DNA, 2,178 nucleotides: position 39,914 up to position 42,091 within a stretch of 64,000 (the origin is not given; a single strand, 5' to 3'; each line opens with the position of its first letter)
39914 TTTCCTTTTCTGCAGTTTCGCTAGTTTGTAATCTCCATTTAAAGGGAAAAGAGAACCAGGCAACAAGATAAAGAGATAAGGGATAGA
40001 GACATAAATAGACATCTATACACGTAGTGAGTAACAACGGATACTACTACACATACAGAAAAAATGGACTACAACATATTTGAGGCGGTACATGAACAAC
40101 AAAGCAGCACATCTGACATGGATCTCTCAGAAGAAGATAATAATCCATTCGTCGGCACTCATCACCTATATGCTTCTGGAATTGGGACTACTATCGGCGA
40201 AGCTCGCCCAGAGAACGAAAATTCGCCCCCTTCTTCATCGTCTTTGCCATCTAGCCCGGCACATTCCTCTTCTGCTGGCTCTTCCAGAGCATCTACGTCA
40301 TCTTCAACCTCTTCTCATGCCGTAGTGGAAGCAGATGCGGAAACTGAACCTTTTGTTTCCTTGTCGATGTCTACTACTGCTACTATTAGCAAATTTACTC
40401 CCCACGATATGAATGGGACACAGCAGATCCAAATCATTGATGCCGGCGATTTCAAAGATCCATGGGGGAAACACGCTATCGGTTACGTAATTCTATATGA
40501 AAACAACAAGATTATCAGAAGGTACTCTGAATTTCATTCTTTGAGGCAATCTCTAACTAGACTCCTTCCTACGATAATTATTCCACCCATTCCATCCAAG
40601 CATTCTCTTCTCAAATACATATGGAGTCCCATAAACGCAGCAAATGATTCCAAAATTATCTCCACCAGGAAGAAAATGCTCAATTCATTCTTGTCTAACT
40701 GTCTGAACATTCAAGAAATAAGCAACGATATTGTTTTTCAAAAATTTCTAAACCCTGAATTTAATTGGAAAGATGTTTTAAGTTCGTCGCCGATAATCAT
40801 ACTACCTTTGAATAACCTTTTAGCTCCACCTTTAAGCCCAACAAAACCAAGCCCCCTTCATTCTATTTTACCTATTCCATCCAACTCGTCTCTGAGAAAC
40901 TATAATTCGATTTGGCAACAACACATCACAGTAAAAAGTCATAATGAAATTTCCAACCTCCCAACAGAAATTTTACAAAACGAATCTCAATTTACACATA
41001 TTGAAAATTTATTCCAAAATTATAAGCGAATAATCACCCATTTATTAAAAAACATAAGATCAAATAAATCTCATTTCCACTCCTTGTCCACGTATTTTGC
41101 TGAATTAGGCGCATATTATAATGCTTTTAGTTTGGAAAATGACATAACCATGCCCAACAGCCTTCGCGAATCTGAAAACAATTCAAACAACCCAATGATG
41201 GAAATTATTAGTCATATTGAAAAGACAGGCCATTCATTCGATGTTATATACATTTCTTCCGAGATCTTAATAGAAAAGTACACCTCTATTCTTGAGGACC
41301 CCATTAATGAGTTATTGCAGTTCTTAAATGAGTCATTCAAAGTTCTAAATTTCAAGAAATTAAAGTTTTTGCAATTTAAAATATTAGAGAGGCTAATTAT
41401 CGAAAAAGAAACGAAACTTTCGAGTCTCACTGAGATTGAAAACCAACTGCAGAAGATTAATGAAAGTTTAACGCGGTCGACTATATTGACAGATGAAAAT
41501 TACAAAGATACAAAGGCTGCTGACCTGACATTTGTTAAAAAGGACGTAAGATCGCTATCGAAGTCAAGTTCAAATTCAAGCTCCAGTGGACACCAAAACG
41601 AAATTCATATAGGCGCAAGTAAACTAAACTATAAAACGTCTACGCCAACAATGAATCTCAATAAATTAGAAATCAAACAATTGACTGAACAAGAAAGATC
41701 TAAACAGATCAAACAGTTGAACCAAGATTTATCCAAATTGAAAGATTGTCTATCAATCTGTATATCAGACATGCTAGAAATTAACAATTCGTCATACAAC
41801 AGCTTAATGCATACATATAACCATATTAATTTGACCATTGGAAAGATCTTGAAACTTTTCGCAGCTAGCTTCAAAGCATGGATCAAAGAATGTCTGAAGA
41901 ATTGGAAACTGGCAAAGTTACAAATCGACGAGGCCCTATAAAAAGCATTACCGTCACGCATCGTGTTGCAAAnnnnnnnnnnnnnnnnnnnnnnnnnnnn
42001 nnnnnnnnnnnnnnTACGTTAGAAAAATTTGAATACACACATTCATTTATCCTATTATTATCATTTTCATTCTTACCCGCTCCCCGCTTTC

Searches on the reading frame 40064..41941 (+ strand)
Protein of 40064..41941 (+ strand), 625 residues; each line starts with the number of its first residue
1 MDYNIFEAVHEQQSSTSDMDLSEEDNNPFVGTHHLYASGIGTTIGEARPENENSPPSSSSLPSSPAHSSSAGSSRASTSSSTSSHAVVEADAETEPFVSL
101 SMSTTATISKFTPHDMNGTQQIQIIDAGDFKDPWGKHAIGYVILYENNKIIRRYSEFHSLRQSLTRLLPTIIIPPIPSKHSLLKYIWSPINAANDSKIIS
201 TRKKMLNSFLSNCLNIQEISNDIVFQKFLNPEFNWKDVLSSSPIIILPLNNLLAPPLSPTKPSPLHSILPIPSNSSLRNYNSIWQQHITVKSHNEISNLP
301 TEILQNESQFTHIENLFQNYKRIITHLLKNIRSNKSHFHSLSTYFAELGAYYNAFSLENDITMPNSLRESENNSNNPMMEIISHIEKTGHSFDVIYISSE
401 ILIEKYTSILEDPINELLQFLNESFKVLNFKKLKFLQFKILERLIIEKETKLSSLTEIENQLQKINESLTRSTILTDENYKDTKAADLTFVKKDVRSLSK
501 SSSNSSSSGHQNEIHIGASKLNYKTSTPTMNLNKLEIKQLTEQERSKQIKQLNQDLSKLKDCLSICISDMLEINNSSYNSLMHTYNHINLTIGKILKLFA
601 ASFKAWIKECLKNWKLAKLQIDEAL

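Call 4: search_protein_families(library=pfam, proteins=[window:40064-41941:+])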
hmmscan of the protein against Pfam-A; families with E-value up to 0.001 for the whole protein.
window:40064-41941:+ (625 aa): 1 family
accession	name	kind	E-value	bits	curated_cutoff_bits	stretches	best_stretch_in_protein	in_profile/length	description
PF00787.29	PX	-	4.4e-20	72.5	21.6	1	146-231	7-83/84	PX domain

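Call 21: find_homologous_proteins(query=window:40064-41941:+, max_evalue=1e-100)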
Query window:40064-41941:+ (625 aa): 35 proteins with E <= 1e-100 among 8000 candidates.
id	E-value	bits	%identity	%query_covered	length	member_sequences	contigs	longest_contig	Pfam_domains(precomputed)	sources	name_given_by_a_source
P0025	0.0e+0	1357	100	100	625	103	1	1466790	PF00787.30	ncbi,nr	ncbi:Snx41p [Saccharomyces cerevisiae P301]|nr:Snx41p [Saccharomyces cerevisiae P301]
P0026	0.0e+0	1189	86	100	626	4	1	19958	PF00787.30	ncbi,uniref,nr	ncbi:Snx41p [Saccharomyces cerevisiae x Saccharomyces kudriavzevii VIN7]|uniref:Snx41p n=1 Tax=Sacch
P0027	0.0e+0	1181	87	100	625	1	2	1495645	PF00787.30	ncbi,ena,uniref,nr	ncbi:hypothetical protein SMKI_04G6230 [Saccharomyces mikatae IFO 1815]|uniref:PX domain-containing 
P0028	0.0e+0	1150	83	100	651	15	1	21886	PF00787.30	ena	-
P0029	1.7e-134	468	42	96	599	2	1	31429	PF00787.30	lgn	-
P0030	1.1e-132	462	42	96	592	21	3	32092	PF00787.30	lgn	-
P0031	1.1e-132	462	43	95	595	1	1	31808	PF00787.30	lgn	-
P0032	1.5e-131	458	42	96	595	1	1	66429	PF00787.30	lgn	-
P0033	1.7e-131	458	42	96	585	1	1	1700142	PF00787.30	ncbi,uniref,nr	ncbi:hypothetical protein HG537_0A05470 [Torulaspora globosa]|uniref:PX domain-containing protein n=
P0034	6.7e-131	456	40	96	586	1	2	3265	PF00787.30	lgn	-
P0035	1.3e-130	455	42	96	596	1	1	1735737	PF00787.30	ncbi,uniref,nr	ncbi:hypothetical protein HG536_0A05510 [Torulaspora globosa]|uniref:PX domain-containing protein n=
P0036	1.6e-130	455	42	96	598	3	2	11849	PF00787.30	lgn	-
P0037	2.3e-130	454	42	96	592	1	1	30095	PF00787.30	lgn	-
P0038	3.1e-130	454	38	96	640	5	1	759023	PF00787.30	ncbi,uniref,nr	ncbi:ZYBA0S05-03664g1_1 [Zygosaccharomyces bailii CLIB 213]|uniref:ZYBA0S05-03664g1_1 n=1 Tax=Zygosa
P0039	5.4e-128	447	42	96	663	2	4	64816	PF00787.30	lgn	-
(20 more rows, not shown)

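Call 22: find_encoding_contigs(protein=P0026, flank=3000, max_places=3)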
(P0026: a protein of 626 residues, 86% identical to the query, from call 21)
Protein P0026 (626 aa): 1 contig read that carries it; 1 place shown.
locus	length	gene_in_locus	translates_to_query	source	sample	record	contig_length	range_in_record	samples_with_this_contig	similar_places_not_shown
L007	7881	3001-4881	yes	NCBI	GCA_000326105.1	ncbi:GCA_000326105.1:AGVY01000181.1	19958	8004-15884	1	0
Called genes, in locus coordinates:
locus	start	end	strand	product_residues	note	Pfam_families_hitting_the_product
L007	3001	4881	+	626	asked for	PF00787:PX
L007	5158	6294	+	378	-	PF22037:PSD13_N, PF01399:PCI, PF18261:Rpn9_C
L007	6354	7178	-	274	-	PF20434:BD-FAE, PF07859:Abhydrolase_3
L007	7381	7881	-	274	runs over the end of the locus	PF12353:eIF3g, PF00076:RRM_1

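Call 23: find_encoding_contigs(protein=P0028, flank=3000, max_places=4)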
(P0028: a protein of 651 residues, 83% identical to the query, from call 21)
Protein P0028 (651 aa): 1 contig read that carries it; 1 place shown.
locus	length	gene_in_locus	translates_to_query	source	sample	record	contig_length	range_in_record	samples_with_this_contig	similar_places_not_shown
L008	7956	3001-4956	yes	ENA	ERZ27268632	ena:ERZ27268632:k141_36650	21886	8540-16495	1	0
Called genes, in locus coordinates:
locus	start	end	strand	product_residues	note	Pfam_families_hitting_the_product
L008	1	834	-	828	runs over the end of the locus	PF16561:AMPK1_CBM (weak), PF04739:AMPKBI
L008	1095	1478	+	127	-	-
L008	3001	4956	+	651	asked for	PF00787:PX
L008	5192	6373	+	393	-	PF22037:PSD13_N, PF01399:PCI, PF18261:Rpn9_C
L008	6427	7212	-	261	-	PF20434:BD-FAE, PF07859:Abhydrolase_3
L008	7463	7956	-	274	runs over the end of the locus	PF12353:eIF3g, PF00076:RRM_1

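Call 56: list_cluster_members(proteins=[P0026, P0027])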
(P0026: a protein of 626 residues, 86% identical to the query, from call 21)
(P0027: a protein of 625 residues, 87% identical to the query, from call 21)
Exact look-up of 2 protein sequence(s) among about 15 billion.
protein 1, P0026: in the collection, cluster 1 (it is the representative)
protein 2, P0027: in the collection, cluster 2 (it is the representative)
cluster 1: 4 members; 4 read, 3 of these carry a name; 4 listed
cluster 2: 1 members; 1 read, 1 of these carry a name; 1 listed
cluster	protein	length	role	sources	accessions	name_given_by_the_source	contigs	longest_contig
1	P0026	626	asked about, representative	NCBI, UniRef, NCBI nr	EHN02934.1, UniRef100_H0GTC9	Snx41p [Saccharomyces cerevisiae x Saccharomyces kudriavzevii VIN7] | Snx41p n=1 Tax=Saccharomyces cerevisiae x Saccharomyces kudriavzevii (strain VIN7) ...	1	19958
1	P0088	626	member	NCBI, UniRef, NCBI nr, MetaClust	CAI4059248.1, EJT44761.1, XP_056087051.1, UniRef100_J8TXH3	Snx41p SKDI_04G6310 [Saccharomyces kudriavzevii IFO 1802] | SNX41-like protein n=2 Tax=Saccharomyces kudriavzevii (strain ATCC MYA-4449 / AS 2.2408 / ... | uncharacterized protein SKDI_04G6310 [Saccharomyces kudriavzevii IFO 1802]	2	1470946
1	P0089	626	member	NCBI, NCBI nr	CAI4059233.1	hypothetical protein SKDZ_04G6200 [Saccharomyces kudriavzevii ZP591]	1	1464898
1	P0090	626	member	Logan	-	-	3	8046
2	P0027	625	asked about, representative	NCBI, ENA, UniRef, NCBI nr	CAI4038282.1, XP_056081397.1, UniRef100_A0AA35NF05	hypothetical protein SMKI_04G6230 [Saccharomyces mikatae IFO 1815] | PX domain-containing protein n=1 Tax=Saccharomyces mikatae IFO 1815 TaxID=226126 ... | uncharacterized protein SMKI_04G6230 [Saccharomyces mikatae IFO 1815]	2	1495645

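Call 57: find_encoding_contigs(protein=P0088, flank=3000, max_places=1)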
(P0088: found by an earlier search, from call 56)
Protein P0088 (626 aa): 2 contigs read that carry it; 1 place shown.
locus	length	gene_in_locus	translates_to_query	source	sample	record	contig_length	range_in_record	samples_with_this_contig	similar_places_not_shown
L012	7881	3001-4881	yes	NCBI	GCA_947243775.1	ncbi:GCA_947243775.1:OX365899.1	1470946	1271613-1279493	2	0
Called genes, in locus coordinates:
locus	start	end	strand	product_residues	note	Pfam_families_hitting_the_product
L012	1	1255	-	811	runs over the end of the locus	PF16561:AMPK1_CBM (weak), PF04739:AMPKBI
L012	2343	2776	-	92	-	PF01221:Dynein_light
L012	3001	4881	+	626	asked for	PF00787:PX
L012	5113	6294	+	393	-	PF22037:PSD13_N, PF01399:PCI, PF18261:Rpn9_C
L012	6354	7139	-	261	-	PF20434:BD-FAE, PF07859:Abhydrolase_3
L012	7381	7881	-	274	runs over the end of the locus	PF12353:eIF3g, PF00076:RRM_1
